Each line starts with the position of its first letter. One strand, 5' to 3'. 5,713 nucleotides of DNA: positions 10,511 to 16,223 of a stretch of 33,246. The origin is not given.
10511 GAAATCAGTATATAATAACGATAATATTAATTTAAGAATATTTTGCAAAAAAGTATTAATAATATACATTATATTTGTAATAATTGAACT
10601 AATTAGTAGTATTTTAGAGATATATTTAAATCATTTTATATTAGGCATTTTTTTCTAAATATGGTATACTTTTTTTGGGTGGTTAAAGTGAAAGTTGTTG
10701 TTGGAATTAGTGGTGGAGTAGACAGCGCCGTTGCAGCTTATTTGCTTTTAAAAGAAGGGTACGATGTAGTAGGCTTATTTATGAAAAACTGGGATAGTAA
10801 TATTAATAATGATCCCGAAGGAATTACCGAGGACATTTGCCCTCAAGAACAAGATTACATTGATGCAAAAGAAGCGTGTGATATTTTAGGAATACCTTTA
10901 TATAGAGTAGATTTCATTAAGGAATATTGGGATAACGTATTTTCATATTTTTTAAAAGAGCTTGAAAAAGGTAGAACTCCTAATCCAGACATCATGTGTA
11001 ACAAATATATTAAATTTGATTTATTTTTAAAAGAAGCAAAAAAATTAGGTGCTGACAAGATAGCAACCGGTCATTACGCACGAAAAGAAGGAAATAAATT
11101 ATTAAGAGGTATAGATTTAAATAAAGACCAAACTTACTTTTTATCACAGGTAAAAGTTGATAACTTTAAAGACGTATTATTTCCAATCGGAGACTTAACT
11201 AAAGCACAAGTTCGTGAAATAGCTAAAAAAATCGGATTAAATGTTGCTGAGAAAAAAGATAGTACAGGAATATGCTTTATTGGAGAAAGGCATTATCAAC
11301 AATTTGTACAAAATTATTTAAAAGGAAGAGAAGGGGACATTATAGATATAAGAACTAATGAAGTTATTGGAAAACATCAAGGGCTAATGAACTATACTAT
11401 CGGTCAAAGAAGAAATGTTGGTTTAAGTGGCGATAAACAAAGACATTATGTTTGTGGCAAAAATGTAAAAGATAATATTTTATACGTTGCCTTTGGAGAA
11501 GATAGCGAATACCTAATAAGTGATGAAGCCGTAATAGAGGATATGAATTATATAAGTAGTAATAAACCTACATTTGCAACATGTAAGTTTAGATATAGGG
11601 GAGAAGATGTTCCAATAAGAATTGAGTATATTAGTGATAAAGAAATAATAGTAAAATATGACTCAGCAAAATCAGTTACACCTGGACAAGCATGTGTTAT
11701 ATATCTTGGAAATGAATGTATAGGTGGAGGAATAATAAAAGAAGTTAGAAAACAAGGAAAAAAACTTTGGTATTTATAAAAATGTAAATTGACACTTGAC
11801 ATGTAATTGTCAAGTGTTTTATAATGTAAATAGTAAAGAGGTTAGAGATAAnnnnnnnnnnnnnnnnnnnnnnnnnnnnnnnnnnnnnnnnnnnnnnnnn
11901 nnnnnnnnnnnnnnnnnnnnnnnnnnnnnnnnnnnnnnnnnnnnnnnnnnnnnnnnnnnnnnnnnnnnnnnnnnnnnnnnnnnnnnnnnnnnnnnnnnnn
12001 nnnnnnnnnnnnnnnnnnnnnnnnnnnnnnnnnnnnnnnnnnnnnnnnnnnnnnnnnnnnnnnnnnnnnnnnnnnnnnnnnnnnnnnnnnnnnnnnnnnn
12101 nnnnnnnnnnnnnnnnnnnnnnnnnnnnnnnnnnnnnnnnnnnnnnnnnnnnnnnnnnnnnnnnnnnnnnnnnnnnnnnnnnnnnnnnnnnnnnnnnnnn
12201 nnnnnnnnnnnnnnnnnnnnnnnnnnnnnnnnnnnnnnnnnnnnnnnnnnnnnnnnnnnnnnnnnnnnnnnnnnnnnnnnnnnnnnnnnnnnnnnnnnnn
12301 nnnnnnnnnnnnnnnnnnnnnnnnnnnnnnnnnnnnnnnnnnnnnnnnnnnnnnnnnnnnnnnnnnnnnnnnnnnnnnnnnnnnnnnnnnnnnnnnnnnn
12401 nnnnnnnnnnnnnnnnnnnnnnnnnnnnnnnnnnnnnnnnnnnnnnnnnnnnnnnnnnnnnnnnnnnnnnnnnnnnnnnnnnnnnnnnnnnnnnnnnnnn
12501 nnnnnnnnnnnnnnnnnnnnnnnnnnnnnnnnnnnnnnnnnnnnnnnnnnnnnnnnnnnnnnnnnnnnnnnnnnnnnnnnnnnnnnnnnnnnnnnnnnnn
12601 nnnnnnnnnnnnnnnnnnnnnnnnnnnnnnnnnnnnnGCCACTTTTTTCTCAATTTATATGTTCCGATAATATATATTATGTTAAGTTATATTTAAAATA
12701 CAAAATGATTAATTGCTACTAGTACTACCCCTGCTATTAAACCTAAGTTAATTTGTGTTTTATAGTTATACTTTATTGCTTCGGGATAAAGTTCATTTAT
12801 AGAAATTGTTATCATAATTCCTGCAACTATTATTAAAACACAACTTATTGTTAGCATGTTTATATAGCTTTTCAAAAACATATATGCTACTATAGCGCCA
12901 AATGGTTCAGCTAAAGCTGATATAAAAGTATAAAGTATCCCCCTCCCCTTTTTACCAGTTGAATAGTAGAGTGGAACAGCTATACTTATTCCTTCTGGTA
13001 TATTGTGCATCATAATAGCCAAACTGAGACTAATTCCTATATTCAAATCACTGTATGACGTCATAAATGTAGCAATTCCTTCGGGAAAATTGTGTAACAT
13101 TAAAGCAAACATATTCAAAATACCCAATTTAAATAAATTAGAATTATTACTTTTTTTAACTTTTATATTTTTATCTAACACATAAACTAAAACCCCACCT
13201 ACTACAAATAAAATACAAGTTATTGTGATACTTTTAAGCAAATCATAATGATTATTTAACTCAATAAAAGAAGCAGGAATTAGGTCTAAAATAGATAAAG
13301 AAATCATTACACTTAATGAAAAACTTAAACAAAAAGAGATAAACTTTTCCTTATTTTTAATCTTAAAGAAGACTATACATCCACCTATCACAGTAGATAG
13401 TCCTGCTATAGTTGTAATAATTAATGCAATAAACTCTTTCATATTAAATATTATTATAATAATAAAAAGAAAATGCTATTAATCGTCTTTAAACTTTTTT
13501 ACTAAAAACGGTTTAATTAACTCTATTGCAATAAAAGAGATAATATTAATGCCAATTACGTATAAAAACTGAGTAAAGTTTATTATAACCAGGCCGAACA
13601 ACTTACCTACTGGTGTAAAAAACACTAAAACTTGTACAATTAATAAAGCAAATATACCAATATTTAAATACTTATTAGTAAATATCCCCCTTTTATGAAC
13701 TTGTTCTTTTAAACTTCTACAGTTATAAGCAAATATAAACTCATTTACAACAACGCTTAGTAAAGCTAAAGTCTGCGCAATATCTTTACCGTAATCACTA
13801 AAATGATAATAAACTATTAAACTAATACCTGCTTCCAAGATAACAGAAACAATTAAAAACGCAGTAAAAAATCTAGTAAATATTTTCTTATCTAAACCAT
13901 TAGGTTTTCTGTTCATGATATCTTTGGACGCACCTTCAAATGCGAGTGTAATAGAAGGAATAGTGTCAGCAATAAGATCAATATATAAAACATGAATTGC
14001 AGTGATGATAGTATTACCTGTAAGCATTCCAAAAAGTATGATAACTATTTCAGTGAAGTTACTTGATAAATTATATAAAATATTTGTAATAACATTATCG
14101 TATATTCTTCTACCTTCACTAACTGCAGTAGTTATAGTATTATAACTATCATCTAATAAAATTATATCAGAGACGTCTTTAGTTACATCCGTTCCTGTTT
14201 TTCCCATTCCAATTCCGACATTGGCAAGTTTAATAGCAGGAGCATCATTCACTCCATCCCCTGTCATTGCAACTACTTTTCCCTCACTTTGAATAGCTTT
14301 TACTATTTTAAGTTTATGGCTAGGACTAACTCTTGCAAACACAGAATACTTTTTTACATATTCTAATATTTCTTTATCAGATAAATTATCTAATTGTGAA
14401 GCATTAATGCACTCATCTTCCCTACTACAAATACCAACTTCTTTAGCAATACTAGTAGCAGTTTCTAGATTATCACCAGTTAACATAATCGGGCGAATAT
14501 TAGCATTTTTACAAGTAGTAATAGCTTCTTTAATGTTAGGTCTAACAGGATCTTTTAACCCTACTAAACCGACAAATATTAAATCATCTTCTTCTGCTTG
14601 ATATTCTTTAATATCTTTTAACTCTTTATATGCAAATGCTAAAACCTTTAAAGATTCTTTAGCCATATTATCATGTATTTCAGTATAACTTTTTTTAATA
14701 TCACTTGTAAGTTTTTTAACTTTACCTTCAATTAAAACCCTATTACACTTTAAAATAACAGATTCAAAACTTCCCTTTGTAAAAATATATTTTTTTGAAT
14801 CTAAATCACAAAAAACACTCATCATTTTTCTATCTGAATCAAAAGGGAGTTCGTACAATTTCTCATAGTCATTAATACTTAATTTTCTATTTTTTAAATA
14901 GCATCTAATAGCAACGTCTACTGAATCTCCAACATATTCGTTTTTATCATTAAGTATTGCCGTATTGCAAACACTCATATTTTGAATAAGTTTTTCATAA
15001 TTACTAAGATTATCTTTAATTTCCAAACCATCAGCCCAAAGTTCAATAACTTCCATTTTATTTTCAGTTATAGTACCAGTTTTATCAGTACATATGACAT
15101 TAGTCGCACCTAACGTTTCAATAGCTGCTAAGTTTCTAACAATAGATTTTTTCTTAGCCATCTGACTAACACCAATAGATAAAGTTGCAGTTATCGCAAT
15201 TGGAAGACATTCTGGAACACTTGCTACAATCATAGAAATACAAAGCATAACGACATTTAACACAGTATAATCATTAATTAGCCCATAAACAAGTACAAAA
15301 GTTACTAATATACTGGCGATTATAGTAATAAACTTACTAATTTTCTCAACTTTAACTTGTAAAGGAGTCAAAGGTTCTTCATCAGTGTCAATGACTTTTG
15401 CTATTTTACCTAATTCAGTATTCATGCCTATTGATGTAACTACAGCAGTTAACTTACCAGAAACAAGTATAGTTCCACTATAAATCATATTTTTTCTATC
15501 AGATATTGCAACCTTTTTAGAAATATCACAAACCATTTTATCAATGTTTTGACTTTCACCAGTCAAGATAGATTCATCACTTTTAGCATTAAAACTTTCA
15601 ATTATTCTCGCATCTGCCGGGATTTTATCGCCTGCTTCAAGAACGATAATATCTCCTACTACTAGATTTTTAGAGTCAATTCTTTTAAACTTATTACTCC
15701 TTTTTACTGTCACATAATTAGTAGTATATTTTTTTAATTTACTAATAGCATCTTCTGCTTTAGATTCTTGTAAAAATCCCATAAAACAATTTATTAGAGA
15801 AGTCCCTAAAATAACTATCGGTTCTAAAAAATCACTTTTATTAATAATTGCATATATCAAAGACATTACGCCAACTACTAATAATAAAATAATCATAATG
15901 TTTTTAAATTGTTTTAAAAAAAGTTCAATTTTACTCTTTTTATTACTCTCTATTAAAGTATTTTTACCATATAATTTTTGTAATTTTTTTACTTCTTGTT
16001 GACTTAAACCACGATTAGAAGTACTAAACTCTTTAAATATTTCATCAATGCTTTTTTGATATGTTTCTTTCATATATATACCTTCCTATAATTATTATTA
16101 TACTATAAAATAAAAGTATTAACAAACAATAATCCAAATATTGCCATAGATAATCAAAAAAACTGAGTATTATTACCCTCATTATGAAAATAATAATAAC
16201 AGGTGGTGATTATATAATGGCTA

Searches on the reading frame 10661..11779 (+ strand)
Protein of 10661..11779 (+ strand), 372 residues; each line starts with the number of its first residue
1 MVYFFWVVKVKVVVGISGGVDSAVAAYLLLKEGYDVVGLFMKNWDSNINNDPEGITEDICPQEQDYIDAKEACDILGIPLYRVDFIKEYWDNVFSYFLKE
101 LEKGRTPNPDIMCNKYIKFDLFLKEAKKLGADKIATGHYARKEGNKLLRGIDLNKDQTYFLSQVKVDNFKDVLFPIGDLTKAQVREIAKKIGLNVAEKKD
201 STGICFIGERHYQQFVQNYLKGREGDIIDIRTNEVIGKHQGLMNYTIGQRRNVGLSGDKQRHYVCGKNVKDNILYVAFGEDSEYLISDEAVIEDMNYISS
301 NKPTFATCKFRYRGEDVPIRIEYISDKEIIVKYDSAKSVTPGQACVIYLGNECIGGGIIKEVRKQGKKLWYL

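Call 39: search_protein_families(library=pfam, proteins=[window:10661-11779:+], max_evalue=0.00001)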
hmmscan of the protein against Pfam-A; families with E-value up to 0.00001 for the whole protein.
window:10661-11779:+ (372 aa): 5 families
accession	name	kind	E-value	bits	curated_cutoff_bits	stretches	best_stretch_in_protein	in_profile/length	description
PF03054.22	tRNA_Me_trans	-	4e-78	262.2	20.6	1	11-208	2-201/202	tRNA methyl transferase HUP domain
PF20259.3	tRNA_Me_trans_M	-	1.7e-21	75.9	27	1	213-277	1-65/66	tRNA methyl transferase PRC-barrel domain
PF20258.4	tRNA_Me_trans_C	-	9.3e-16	58.4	20.6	1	288-359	2-77/77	Aminomethyltransferase beta-barrel domain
PF02568.20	ThiI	-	2.1e-07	31.2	20.5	1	10-44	4-38/197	Thiamine biosynthesis protein (ThiI)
PF02540.23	NAD_synthase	-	5.3e-07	29.4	21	0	11-41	20-52/242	NAD synthase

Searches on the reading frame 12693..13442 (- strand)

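Call 39: search_protein_families(library=pfam, proteins=[window:12693-13442:-], max_evalue=0.00001)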
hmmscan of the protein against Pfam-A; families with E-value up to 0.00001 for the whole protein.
window:12693-13442:- (249 aa): 1 family
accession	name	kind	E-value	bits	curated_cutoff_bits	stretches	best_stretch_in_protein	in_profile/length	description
PF02535.28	Zip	-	2.7e-27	96.3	35.1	2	106-244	177-321/323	ZIP Zinc transporter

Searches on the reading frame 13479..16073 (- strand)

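Call 39: search_protein_families(library=pfam, proteins=[window:13479-16073:-], max_evalue=0.00001)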
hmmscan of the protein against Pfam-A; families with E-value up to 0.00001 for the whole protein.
window:13479-16073:- (864 aa): 5 families
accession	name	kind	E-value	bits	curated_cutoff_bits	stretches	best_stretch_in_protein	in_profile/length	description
PF00122.25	E1-E2_ATPase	-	6.5e-49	166.3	28.1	1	117-308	3-181/181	E1-E2 ATPase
PF00689.26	Cation_ATPase_C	-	6e-37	127.5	27.3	1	689-855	3-174/175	Cation transporting ATPase, C-terminus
PF00702.32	Hydrolase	-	5.7e-20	73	26.4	1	325-617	2-190/191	haloacid dehalogenase-like hydrolase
PF00690.31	Cation_ATPase_N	-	6.7e-19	67.8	20.4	1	5-71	2-69/69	Cation transporter/ATPase, N-terminus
PF13246.12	Cation_ATPase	-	4.4e-13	49.5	21.7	1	368-445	2-90/91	Cation transport ATPase (P-type)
